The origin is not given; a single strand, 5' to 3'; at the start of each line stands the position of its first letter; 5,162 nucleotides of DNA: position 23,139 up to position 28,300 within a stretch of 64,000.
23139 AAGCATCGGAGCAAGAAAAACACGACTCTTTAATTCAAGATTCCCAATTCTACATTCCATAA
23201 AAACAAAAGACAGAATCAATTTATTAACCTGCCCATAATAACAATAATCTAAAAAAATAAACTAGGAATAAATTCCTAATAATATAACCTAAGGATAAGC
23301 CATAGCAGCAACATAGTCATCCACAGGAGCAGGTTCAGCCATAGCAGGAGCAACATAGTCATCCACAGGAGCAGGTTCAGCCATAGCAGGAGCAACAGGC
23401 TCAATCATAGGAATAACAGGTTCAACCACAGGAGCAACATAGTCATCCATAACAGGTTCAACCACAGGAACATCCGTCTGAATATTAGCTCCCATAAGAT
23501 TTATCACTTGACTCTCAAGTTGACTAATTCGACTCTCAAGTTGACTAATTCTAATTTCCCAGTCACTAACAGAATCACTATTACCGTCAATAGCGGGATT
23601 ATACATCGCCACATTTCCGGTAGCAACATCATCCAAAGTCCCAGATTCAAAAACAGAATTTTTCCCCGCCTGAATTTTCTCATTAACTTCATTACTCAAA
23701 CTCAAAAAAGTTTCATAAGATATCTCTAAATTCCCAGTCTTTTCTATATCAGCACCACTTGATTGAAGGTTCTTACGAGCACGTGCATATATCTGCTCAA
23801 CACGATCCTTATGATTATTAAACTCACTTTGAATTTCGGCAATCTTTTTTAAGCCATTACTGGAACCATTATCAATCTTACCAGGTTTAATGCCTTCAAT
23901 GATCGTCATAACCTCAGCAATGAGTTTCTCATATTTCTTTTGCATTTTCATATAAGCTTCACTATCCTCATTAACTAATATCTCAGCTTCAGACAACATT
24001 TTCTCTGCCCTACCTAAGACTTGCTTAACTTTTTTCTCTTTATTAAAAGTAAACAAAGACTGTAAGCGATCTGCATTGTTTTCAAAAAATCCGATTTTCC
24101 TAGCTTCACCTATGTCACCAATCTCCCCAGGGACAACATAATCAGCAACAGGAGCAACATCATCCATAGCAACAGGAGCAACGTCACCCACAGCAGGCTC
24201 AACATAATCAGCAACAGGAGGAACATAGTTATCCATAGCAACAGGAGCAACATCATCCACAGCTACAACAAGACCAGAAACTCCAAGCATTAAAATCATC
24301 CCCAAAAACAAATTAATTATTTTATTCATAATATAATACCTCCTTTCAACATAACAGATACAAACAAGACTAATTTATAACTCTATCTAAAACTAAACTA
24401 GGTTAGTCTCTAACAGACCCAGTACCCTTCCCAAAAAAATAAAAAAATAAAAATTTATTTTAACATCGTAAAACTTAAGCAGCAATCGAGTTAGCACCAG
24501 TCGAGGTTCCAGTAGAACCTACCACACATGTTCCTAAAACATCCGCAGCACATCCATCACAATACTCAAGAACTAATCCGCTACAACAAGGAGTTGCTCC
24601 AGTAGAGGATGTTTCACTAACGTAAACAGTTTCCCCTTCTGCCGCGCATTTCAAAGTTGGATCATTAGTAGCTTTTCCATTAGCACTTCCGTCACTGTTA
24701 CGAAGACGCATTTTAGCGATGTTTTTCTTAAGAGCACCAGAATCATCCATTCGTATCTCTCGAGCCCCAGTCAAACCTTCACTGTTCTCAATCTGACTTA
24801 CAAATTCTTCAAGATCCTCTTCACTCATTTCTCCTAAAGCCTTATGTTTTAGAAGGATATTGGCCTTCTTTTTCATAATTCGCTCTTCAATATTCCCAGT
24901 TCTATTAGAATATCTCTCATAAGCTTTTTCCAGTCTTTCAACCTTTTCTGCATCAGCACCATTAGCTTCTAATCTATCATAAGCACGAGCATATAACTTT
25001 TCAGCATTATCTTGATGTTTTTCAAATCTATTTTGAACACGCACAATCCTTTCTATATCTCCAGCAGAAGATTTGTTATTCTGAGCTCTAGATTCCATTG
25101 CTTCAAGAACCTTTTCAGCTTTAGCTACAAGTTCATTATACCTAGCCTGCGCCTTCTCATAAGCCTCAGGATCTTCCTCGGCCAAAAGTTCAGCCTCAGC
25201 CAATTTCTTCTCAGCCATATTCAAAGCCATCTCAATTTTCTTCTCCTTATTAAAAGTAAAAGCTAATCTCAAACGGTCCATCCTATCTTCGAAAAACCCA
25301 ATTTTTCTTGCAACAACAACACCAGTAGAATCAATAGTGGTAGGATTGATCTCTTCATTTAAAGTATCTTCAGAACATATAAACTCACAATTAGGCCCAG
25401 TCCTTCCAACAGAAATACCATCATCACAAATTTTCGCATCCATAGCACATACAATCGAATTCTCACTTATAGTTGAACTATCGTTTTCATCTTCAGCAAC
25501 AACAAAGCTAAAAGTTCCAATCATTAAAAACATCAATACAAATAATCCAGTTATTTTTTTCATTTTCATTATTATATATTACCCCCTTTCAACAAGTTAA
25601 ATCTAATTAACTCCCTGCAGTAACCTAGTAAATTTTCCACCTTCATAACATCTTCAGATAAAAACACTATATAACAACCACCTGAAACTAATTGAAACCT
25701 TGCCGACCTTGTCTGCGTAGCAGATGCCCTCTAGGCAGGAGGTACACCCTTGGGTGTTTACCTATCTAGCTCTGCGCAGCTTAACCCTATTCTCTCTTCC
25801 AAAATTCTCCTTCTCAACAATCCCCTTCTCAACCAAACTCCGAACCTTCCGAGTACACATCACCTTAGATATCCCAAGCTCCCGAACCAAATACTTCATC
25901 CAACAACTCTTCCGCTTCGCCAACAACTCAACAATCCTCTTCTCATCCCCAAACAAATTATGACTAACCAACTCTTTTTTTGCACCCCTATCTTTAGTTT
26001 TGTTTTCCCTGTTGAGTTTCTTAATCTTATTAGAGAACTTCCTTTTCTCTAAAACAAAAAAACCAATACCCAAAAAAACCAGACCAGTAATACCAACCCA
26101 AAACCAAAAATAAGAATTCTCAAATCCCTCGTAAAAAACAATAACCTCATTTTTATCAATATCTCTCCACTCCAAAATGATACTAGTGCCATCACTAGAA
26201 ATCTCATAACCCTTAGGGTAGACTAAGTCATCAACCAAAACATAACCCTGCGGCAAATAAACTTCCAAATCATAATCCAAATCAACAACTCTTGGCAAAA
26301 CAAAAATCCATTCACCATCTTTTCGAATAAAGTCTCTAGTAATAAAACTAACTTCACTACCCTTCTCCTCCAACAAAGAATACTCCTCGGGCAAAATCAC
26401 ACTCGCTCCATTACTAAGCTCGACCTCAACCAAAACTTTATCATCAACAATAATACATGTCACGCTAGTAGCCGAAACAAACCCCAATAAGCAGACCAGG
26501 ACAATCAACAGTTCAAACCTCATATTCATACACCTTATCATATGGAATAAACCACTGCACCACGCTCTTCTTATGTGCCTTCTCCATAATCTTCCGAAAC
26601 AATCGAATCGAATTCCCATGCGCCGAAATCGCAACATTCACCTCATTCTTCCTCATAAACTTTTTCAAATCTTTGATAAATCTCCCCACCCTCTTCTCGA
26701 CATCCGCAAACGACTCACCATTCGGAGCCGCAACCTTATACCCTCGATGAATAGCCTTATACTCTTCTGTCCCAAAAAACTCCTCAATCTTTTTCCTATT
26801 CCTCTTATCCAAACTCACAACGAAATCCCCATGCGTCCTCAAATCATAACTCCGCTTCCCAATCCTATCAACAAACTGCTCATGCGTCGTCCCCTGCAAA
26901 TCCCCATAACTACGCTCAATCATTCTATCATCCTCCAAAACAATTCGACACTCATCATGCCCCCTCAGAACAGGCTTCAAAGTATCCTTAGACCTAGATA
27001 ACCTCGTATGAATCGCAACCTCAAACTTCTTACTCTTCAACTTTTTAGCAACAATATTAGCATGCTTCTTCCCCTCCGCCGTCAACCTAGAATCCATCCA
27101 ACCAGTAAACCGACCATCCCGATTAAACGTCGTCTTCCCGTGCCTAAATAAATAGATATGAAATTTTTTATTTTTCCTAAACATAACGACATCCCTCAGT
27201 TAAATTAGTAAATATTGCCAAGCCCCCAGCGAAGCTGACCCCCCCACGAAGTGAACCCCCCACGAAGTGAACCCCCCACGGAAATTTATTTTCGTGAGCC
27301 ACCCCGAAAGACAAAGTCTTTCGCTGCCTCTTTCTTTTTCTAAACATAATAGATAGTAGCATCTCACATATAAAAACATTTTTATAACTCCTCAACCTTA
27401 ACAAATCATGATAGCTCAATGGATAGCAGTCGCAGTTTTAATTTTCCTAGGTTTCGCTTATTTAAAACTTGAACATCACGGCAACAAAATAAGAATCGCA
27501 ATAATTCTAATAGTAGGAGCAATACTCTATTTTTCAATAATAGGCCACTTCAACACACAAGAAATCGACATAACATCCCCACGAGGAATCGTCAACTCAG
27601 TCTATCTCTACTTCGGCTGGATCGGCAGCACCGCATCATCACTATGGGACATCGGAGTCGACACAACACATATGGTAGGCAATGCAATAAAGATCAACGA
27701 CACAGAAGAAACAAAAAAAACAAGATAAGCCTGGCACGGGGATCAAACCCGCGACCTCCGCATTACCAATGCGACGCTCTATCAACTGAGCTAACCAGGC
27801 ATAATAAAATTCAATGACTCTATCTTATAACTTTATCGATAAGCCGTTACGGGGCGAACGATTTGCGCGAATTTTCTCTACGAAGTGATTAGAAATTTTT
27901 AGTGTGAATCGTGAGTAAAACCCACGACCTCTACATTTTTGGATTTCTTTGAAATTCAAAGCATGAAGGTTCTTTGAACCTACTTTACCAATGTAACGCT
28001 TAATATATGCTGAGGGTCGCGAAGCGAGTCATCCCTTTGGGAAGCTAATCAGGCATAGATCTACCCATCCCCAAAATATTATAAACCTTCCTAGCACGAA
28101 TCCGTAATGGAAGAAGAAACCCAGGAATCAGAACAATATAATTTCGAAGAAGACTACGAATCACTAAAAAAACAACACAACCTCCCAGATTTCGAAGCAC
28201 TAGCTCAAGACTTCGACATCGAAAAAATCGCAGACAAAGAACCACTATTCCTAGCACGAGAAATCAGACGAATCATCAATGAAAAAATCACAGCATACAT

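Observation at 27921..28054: Second tRNA-Thr-like gene with compensatory stem changes, two long insertions and no visible 3' end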

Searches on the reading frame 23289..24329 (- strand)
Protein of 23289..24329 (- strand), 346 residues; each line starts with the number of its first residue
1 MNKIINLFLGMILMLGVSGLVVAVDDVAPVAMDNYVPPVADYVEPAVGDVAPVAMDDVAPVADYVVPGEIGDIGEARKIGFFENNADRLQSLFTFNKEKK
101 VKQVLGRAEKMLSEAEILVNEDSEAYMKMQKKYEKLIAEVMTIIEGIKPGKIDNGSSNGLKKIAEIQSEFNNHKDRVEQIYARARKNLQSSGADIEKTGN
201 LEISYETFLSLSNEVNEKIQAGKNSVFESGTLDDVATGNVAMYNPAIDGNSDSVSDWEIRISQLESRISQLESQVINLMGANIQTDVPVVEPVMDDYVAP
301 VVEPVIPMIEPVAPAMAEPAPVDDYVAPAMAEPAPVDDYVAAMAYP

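Call 8: search_protein_families(library=pfam, proteins=[window:23289-24329:-], max_evalue=0.01)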
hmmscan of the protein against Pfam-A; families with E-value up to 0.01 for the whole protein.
window:23289-24329:- (346 aa): 1 family
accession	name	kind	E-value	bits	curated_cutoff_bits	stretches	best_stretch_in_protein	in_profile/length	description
PF18915.5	DUF5667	-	8.1e-05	23.4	27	1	86-182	15-94/99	Domain of unknown function (DUF5667)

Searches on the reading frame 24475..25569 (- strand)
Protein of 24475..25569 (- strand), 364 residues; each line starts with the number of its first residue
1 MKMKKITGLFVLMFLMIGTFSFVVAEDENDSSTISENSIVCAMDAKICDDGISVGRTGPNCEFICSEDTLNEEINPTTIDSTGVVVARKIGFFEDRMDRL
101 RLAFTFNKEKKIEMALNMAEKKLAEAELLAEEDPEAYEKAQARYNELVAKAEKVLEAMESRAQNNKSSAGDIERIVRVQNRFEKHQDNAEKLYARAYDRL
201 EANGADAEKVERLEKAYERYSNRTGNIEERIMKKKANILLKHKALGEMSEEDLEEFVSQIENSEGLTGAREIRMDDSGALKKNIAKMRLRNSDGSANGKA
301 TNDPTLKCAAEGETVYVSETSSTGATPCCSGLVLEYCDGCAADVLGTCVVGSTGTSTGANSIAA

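Call 8: search_protein_families(library=pfam, proteins=[window:24475-25569:-], max_evalue=0.01)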
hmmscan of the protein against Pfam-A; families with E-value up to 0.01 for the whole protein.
window:24475-25569:- (364 aa): 1 family
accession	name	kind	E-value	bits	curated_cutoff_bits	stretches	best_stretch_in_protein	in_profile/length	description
PF18915.5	DUF5667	-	9e-08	32.9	27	1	96-174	14-77/99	Domain of unknown function (DUF5667)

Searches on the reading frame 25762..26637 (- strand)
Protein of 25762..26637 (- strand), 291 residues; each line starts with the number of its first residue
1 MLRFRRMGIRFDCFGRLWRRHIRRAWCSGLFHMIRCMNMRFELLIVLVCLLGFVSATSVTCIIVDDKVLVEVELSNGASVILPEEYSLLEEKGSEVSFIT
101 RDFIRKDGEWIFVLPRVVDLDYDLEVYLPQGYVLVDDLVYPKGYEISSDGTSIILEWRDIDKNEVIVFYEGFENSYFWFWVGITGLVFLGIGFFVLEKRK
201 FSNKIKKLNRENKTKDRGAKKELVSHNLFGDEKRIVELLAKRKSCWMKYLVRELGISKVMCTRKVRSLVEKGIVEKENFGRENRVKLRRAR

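Call 8: search_protein_families(library=pfam, proteins=[window:25762-26637:-], max_evalue=0.01)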
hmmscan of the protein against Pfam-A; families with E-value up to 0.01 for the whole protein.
window:25762-26637:- (291 aa): 3 families
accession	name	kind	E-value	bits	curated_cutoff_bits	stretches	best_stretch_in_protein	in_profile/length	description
PF24034.1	DUF7343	-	2.6e-06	27.6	27.6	1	230-287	3-61/62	Domain of unknown function (DUF7343)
PF12802.13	MarR_2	-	0.0027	18.3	27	1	234-277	9-53/61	MarR family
PF19119.5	DUF5803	-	0.0082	16.2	25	0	114-211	94-187/196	Family of unknown function (DUF5803)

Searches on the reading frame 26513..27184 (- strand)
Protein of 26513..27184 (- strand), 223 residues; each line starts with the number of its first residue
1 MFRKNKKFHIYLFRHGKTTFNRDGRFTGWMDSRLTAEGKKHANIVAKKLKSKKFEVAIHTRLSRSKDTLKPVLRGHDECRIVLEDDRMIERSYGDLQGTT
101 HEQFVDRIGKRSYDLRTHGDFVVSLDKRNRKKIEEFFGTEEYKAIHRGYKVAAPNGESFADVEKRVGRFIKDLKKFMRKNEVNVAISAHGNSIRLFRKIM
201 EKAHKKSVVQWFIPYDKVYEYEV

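Call 8: search_protein_families(library=pfam, proteins=[window:26513-27184:-], max_evalue=0.01)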
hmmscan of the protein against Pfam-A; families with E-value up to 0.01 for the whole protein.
window:26513-27184:- (223 aa): 1 family
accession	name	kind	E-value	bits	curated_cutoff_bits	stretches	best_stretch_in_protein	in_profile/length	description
PF00300.27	His_Phos_1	-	1.2e-31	110.3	21.7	2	10-110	1-99/194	Histidine phosphatase superfamily (branch 1)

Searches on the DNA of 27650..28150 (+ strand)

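Call 4: search_rna_families(source=window, start=27650, end=28150, threshold=evalue, max_evalue=10, show_alignments=5)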
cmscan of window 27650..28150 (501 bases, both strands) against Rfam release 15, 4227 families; matches with E-value up to 10: 1.
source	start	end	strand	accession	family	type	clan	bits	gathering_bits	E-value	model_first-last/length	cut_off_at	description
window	27728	27800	-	RF00005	tRNA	Gene; tRNA;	CL00001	57.5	29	6.9e-12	1-71/71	no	tRNA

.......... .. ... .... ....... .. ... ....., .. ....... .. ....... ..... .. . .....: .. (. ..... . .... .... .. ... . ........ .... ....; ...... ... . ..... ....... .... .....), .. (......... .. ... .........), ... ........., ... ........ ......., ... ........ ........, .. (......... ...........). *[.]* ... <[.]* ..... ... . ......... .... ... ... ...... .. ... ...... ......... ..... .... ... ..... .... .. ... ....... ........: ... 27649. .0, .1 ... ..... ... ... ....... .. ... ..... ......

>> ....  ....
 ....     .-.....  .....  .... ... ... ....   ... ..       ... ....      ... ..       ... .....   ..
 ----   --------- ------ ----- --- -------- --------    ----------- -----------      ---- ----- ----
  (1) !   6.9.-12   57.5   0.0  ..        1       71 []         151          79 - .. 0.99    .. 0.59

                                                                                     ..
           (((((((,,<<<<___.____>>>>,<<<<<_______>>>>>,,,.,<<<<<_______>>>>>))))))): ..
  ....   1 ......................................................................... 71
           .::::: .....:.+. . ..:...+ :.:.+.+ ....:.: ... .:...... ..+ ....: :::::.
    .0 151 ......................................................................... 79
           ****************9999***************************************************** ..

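Call 55: build_rna_model(alignment_id=A2, structure=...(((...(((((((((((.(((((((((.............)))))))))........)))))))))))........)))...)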
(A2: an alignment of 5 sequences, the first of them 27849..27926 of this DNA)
Model R1 built from alignment A2 (5 sequences, 85 columns); structure: as given.
model positions 79; base pairs 22; branch points 0; effective number of sequences 1.79; information 0.716 bits per position. Calibrated on 0.2 Mb of random sequence (short: E-values are rough).
structure used (alignment columns):
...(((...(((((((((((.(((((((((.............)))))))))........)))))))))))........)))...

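Call 56: search_with_rna_model(model_id=R1, sources=[window, L001, L002, L003, L004, L005, L006, L007, L008, L009, L010, L011, L012, L013, L014, L015, L027, L028, L029, L030, L031, L032, L126, L132, L151, L152, L153, L154, L155, L156, L157, L158, L159], max_evalue=1)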
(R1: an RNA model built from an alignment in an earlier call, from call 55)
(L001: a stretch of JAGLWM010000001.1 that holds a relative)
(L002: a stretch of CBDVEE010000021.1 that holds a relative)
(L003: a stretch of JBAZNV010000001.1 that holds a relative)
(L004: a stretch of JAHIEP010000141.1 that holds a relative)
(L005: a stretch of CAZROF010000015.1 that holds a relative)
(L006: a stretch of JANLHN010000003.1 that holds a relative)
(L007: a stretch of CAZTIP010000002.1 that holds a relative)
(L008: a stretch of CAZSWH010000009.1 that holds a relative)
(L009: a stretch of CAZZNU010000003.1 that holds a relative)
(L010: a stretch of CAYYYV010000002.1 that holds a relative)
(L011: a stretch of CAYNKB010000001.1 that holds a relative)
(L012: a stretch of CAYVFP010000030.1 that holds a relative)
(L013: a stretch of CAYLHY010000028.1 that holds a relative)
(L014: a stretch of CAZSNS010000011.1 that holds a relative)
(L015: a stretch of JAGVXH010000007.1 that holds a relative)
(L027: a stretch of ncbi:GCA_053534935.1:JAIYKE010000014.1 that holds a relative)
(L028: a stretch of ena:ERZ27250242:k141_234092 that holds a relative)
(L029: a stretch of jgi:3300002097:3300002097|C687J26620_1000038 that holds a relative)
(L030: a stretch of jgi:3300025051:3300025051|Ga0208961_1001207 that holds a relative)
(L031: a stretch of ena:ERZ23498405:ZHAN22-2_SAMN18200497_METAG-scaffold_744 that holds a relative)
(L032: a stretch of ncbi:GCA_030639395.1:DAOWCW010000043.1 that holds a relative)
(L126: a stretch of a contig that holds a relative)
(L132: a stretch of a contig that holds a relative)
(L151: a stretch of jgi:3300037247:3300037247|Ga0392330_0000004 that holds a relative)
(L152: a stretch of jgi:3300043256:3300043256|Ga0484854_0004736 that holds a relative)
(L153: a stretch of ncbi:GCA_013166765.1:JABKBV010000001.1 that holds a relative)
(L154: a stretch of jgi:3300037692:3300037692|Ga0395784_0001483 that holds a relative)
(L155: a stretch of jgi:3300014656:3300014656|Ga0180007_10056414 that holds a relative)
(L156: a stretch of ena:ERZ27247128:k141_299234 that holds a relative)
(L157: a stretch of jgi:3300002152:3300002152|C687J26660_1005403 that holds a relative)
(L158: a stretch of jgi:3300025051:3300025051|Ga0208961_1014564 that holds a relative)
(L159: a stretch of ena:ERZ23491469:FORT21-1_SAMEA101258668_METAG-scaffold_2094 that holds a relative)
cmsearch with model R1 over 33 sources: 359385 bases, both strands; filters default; matches with E-value up to 1: 8.
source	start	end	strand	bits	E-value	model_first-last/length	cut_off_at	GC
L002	7298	7377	+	97.8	2.1e-20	1-79/79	no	0.34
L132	2322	2401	+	96.2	5e-20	1-79/79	no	0.36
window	27849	27926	+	91.8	5.6e-19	1-79/79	no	0.42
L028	2306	2383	+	91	8.9e-19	1-79/79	no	0.44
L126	816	893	-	91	8.9e-19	1-79/79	no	0.44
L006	10806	10880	+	54.6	5.1e-10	1-79/79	no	0.44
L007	14639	14685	+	17.7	0.37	12-63/79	no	0.19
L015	1162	1241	+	16.8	0.63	1-79/79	no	0.38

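Call 74: search_dna_similar(query=window:27840-27930:+, collection=phages, mode=distant, max_evalue=1)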
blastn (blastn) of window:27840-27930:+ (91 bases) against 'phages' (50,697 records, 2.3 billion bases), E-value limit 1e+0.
Records with a match: 1; places in all: 1; records where one place covers at least 80% of the query: 0.
Best place of each record, by identity: 60-80% 1.
By first word of the organism name: Bacteriophage 1.
By host as written in the record: - 1.
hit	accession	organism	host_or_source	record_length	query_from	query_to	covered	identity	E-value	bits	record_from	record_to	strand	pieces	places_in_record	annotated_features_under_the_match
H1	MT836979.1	Bacteriophage sp.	human fecal samples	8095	12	68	63%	79.3%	5e-3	45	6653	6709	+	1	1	record has no annotation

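Call 75: search_dna_similar(query=window:27840-27930:+, collection=plasmids, mode=distant, max_evalue=1)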
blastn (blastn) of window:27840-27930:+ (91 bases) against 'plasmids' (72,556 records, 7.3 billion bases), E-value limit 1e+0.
Records with a match: 1; places in all: 1; records where one place covers at least 80% of the query: 0.
Best place of each record, by identity: 90-95% 1.
By first word of the organism name: Acinetobacter 1.
By predicted mobility (MOB-suite, as given by PLSDB): mobilizable 1.
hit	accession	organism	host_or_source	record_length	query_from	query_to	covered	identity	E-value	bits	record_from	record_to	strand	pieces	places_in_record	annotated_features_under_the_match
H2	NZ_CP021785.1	Acinetobacter baumannii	Homo sapiens,sputum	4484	33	60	31%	93.1%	2e-1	41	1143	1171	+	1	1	none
